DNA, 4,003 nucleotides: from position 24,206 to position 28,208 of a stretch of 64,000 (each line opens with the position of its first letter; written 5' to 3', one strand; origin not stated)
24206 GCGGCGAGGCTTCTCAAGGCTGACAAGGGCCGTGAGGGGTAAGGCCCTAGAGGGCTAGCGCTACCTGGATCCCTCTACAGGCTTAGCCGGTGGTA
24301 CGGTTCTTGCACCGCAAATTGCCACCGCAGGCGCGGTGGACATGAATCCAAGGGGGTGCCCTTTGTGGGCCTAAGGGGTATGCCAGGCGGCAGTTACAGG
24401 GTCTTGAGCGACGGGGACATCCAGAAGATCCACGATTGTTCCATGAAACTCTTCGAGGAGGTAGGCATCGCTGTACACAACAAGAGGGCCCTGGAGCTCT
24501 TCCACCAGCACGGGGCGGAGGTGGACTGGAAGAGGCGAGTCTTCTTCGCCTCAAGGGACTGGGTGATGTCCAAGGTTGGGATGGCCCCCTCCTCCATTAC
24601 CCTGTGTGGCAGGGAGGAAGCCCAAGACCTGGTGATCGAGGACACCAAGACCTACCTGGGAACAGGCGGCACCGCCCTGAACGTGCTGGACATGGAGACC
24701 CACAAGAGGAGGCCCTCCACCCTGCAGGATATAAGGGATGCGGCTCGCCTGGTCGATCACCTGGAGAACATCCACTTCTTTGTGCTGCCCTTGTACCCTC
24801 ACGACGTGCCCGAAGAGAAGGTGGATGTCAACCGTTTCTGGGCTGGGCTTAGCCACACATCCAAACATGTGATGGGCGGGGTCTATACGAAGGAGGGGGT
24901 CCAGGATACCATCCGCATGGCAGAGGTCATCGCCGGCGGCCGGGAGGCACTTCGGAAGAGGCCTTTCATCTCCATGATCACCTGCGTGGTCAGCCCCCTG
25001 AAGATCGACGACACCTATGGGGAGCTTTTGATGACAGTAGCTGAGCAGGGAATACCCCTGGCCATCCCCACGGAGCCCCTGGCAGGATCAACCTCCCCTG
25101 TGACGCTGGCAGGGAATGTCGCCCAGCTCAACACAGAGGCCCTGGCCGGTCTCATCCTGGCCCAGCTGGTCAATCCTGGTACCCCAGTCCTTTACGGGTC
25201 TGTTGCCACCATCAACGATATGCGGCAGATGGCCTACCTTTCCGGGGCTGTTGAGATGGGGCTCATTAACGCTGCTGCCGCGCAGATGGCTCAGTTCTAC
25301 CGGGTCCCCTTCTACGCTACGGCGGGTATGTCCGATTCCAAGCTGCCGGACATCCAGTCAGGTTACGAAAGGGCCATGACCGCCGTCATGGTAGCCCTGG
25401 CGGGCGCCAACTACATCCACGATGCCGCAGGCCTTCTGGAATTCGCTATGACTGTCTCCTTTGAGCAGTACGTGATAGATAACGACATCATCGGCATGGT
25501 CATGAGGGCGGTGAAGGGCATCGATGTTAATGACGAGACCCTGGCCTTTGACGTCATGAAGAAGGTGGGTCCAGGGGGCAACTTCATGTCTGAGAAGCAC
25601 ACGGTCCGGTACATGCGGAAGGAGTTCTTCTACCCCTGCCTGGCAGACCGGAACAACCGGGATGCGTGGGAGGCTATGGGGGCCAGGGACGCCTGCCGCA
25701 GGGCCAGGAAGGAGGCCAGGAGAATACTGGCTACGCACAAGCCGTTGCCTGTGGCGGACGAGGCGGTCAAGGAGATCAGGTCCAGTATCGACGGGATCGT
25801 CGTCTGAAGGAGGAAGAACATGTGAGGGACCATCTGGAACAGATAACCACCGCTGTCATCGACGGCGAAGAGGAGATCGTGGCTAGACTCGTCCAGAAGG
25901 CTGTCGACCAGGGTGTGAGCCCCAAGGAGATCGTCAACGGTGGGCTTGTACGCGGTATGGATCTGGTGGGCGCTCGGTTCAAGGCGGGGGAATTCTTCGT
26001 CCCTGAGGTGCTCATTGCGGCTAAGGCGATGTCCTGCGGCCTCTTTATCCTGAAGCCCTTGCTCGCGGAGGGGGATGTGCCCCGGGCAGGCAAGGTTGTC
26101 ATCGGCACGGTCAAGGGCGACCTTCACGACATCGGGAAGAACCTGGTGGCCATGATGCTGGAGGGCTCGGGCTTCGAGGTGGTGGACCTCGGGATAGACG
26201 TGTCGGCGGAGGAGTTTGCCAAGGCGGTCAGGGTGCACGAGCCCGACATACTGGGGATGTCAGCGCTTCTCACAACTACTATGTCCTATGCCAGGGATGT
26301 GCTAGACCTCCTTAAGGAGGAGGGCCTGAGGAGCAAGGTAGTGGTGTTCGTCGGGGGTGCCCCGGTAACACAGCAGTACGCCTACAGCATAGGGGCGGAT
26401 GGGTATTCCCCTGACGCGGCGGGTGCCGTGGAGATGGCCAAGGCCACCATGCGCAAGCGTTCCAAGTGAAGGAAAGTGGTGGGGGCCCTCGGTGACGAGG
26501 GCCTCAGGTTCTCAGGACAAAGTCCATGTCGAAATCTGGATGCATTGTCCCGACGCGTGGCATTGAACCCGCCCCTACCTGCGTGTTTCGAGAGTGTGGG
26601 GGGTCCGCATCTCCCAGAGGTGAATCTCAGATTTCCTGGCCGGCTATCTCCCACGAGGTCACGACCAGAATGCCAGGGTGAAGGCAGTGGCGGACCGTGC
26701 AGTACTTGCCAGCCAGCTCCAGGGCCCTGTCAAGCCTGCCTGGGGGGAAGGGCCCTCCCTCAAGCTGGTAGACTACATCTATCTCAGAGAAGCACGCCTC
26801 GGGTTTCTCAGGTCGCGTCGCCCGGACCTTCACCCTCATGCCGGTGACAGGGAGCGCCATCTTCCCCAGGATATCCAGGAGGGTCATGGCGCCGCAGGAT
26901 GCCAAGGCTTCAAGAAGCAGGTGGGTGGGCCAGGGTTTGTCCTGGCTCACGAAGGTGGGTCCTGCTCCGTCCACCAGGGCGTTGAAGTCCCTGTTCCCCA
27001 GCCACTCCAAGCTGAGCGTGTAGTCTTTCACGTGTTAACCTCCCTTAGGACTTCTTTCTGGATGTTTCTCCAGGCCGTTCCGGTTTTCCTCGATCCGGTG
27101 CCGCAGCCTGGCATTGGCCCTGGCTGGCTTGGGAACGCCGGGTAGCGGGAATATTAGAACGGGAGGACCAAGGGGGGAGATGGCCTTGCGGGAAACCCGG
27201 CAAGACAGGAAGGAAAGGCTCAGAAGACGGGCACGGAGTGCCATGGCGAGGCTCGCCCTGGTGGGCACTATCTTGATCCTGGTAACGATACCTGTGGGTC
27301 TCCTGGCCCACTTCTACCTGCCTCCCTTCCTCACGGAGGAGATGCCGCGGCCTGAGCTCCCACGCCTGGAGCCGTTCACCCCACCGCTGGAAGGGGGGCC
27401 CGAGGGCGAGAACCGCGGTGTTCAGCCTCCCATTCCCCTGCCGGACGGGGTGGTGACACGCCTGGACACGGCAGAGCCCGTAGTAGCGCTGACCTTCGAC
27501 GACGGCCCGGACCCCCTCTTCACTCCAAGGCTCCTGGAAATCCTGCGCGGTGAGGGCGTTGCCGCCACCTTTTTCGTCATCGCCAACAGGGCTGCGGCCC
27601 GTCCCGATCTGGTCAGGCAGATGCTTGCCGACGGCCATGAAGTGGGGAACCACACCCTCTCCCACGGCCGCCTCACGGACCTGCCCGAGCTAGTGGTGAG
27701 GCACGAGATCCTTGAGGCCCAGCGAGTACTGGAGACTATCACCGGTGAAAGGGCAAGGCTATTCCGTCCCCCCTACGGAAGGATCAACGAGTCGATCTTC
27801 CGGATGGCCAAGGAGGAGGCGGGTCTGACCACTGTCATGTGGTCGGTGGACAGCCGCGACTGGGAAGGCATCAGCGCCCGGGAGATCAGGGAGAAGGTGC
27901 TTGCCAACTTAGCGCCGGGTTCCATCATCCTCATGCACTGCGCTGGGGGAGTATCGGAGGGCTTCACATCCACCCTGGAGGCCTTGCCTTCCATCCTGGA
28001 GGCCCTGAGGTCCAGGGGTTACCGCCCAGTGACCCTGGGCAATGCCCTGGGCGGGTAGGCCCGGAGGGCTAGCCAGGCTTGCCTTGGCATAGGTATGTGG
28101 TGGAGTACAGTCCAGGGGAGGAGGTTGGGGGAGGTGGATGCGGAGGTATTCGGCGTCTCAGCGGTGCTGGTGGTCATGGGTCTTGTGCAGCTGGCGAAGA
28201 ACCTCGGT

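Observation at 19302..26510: Sigma-54-activated, pyrrolysine-free MttB-family methyltransferase plus corrinoid protein operon in a lysine/ornithine-flavoured neighbourhood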

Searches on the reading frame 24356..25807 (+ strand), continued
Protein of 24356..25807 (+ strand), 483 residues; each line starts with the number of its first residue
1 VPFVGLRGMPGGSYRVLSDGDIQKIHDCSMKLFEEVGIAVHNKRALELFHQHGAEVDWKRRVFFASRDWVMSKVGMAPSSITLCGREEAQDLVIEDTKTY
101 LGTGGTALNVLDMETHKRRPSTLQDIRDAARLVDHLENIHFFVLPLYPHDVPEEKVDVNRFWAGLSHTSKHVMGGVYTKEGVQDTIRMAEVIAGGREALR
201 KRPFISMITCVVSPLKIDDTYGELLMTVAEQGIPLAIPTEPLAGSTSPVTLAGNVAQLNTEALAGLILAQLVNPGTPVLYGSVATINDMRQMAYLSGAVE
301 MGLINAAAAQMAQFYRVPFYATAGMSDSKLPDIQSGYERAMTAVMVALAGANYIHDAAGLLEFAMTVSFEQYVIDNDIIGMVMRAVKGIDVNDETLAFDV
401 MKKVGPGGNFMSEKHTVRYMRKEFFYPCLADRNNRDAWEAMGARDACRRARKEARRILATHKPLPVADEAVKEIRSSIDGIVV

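Call 82: search_protein_families(library=pfam, alignment_id=A3, max_evalue=0.00001)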
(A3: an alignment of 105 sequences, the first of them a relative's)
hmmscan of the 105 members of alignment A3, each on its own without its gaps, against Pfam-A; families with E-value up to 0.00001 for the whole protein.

A. member 1, L001:2974-3990:+ (338 aa): 1 family
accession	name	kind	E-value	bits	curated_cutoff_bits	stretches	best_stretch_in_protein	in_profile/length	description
PF00365.25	PFK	-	2.2e-112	375.4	30.9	1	19-294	1-277/277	Phosphofructokinase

B. families by the number of members that match (of 105 scanned): 149 families (the first 25 are shown)
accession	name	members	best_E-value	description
PF02310.24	B12-binding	8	5.5e-30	B12 binding domain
PF02607.22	B12-binding_2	8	1.1e-23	B12 binding domain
PF00005.33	ABC_tran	6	9.6e-48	ABC transporter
PF13304.12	AAA_21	6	7.8e-12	AAA domain, putative AbiEii toxin, Type IV TA system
PF00809.28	Pterin_bind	5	1.4e-29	Pterin binding enzyme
PF00528.27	BPD_transp_1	4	3.9e-27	Binding-protein-dependent transport system inner membrane component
PF00571.33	CBS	4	2.2e-24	CBS domain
PF02219.23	MTHFR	3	3.6e-95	Methylenetetrahydrofolate reductase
PF04069.17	OpuAC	3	2.9e-62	Substrate binding domain of ABC-type glycine betaine transport system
PF00795.27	CN_hydrolase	3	1.9e-36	Carbon-nitrogen hydrolase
PF00989.32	PAS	3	7.4e-14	PAS fold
PF02965.22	Met_synt_B12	3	1e-08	Vitamin B12 dependent methionine synthase, activation domain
PF03599.22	CdhD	3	1.6e-07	CO dehydrogenase/acetyl-CoA synthase delta subunit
PF00158.32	Sigma54_activat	2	1.5e-71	Sigma-54 interaction domain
PF00733.27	Asn_synthase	2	4.8e-62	Asparagine synthase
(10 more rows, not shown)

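Call 87: search_protein_families(library=pfam, proteins=[L023:1755-3455:+, L023:4793-5869:+, L112:6729-7976:+, L010:9447-10244:+], max_evalue=0.01)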
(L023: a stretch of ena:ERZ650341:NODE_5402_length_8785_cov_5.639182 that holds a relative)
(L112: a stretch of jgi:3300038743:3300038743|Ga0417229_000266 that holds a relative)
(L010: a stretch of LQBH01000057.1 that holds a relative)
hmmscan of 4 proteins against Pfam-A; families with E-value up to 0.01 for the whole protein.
L023:1755-3455:+ (566 aa): 0 families

L023:4793-5869:+ (358 aa): 0 families

L112:6729-7976:+ (415 aa): 4 families
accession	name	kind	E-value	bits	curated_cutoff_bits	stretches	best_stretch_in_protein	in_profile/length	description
PF13649.12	Methyltransf_25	-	2.1e-08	35.2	27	1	104-175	23-91/97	Methyltransferase domain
PF08242.18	Methyltransf_12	-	0.00048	21.2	30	1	66-181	1-96/98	Methyltransferase domain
PF13847.12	Methyltransf_31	-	0.0006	20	27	1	62-183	4-107/145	Methyltransferase domain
PF08241.18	Methyltransf_11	-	0.0017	19.4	21.2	0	66-180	1-90/95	Methyltransferase domain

L010:9447-10244:+ (265 aa): 2 families
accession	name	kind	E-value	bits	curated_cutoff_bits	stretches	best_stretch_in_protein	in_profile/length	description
PF00809.28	Pterin_bind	-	5.5e-22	79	25.5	1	22-227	18-243/244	Pterin binding enzyme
PF03599.22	CdhD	-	1.6e-07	30.9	24.8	1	54-127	83-154/387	CO dehydrogenase/acetyl-CoA synthase delta subunit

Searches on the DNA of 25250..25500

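Call 56: search_rna_families(source=window, start=25250, end=25500, threshold=gathering, show_alignments=1)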
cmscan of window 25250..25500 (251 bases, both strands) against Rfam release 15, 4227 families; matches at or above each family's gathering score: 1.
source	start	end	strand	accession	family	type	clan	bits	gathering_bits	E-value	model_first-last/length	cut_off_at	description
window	25328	25427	+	RF02510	PYLIS_3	Cis-reg;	-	65.7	38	1.4e-13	1-100/100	no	Pyrrolysine insertion sequence mttB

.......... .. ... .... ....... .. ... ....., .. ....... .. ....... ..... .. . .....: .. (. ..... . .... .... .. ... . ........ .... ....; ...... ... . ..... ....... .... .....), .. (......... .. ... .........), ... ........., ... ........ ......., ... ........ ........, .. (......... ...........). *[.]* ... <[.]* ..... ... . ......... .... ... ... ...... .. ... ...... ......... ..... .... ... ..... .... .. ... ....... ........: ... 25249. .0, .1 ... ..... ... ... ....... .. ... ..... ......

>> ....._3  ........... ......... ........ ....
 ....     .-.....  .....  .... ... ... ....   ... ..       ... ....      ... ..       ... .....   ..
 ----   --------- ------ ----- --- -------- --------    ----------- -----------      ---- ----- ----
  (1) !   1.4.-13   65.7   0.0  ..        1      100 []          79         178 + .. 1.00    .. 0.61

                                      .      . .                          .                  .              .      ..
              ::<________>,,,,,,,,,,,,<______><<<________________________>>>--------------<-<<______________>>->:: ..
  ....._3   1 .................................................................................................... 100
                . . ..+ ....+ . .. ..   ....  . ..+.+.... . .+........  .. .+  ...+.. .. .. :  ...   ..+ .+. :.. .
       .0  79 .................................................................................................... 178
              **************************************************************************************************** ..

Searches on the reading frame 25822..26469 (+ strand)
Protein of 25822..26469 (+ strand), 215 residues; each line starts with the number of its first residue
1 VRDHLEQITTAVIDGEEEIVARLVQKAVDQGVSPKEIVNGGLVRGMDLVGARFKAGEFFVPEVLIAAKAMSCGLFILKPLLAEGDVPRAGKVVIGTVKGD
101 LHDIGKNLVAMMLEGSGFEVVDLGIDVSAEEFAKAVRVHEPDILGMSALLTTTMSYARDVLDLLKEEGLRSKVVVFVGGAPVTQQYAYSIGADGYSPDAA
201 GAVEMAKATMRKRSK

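Call 3: search_protein_families(library=pfam, proteins=[window:25822-26469:+])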
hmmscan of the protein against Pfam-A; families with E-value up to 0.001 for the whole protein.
window:25822-26469:+ (215 aa): 2 families
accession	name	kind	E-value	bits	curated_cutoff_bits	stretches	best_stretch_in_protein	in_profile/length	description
PF02310.24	B12-binding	-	8.9e-30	103.5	32.1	1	90-203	1-120/121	B12 binding domain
PF02607.22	B12-binding_2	-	1.3e-20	73.7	23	1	5-78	2-74/74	B12 binding domain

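Call 27: search_protein_families(library=ncbifam, proteins=[window:25822-26469:+], max_evalue=0.00001)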
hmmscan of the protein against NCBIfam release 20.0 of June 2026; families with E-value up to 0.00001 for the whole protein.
window:25822-26469:+ (215 aa): 15 families
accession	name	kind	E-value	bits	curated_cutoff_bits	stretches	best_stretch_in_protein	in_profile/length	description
NF047996.1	corrin_MtgC_2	exception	1.5e-71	240.2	370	1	1-210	1-210/212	glycine betaine-specific corrinoid protein MtgC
NF047995.1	corrinoid_MtgC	exception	4.3e-62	209.4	310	1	1-209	1-212/215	glycine betaine-specific corrinoid protein MtgC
TIGR02370.1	pyl_corrinoid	subfamily_domain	5.5e-62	208.7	215.3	1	8-202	2-197/197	methyltransferase cognate corrinoid protein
NF041607.1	dimeth_corrin_MtbC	equivalog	1.5e-57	194.4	350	1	9-208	2-201/203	dimethylamine corrinoid protein MtbC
NF040655.1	MtaC_Meth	equivalog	1.1e-43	149.2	420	1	5-212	36-240/253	methanol--corrinoid protein MtaC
NF040669.1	MtaC2_Meth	equivalog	1.3e-42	146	450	1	5-211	43-247/267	methanol--corrinoid protein MtaC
TIGR02082.1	metH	equivalog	1.9e-41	141.7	1010.85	1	6-208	648-856/1182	methionine synthase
NF007024.0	PRK09490.1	equivalog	1.1e-33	116.2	1497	1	6-186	663-846/1234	methionine synthase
NF002612.0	PRK02261.1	equivalog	1.6e-14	53.6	110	1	91-185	5-98/148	methylaspartate mutase subunit S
TIGR01501.1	MthylAspMutase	equivalog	1.6e-10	40.8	135.8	1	92-186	4-97/134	methylaspartate mutase subunit S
TIGR00640.1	acid_CoA_mut_C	subfamily_domain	6.1e-09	36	57.45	1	91-182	4-94/132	methylmalonyl-CoA mutase C-terminal domain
NF052513.1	TransRegCarH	equivalog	1.1e-07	31.5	400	1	6-193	85-262/274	HTH-type transcriptional repressor CarH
NF052385.1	Lys_5_6_beta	equivalog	4.8e-07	29.7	280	1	117-194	138-218/241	lysine 5,6-aminomutase subunit beta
NF006944.0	PRK09426.1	equivalog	8.2e-07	27.3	876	1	87-189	587-690/721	methylmalonyl-CoA mutase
NF040743.1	ornith_mutase_E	equivalog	1.2e-06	26.9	800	1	91-210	597-723/730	D-ornithine 4,5-aminomutase subunit OraE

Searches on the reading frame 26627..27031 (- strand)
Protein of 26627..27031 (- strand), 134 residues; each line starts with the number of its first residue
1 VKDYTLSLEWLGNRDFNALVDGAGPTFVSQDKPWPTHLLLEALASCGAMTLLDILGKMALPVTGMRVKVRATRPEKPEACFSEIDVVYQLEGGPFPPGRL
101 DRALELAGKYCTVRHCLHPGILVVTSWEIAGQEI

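Call 27: search_protein_families(library=ncbifam, proteins=[window:26627-27031:-], max_evalue=0.00001)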
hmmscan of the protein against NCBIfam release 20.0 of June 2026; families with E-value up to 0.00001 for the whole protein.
window:26627-27031:- (134 aa): 1 family
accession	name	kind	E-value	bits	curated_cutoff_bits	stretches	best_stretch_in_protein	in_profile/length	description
NF008009.0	PRK10738.1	equivalog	5.6e-08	32.8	138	1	30-130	31-132/134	OsmC family protein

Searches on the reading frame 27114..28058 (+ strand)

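Call 3: search_protein_families(library=pfam, proteins=[window:27114-28058:+])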
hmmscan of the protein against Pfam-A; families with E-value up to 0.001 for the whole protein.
window:27114-28058:+ (314 aa): 1 family
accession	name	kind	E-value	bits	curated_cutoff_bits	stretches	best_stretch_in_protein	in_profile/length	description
PF01522.26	Polysacc_deac_1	-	1.5e-37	128.7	23.1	1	118-239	3-122/124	Polysaccharide deacetylase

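Call 27: search_protein_families(library=ncbifam, proteins=[window:27114-28058:+], max_evalue=0.00001)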
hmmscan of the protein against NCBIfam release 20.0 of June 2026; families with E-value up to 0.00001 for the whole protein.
window:27114-28058:+ (314 aa): 9 families
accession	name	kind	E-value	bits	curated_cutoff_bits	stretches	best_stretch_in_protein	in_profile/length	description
TIGR02764.1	spore_ybaN_pdaB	equivalog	4.4e-51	173.4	237.4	1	118-310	2-189/191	polysaccharide deacetylase family sporulation protein PdaB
TIGR04243.1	nodulat_NodB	equivalog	1.8e-49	167.9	240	1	123-303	3-191/197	chitooligosaccharide deacetylase NodB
NF045821.1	PgAcgDacpgdA1_Bac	equivalog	6.3e-48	163.1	400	1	124-310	90-273/282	peptidoglycan-N-acetylglucosamine deacetylase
NF045820.1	PgAcgDacpgdA_Strep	equivalog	7.3e-37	127.2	800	1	122-312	268-448/463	peptidoglycan-N-acetylglucosamine deacetylase PgdA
TIGR02884.1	spore_pdaA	equivalog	2.9e-36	125.3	298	1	118-308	33-220/224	delta-lactam-biosynthetic de-N-acetylase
TIGR02873.1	spore_ylxY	hypoth_equivalog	3.1e-29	102.1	391.5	1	121-304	84-259/268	probable sporulation protein, polysaccharide deacetylase family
NF045822.1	PgAcgDacpgdA2_Bac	equivalog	4.1e-25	88.6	400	1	123-303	71-253/274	peptidoglycan-N-acetylglucosamine deacetylase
TIGR03006.1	pepcterm_polyde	equivalog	1.2e-13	50.8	276.2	1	138-225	37-124/272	XrtA system polysaccharide deacetylase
TIGR03212.1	uraD_N-term-dom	equivalog_domain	1.3e-06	27.7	424.6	1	139-239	81-179/297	allantoinase PuuE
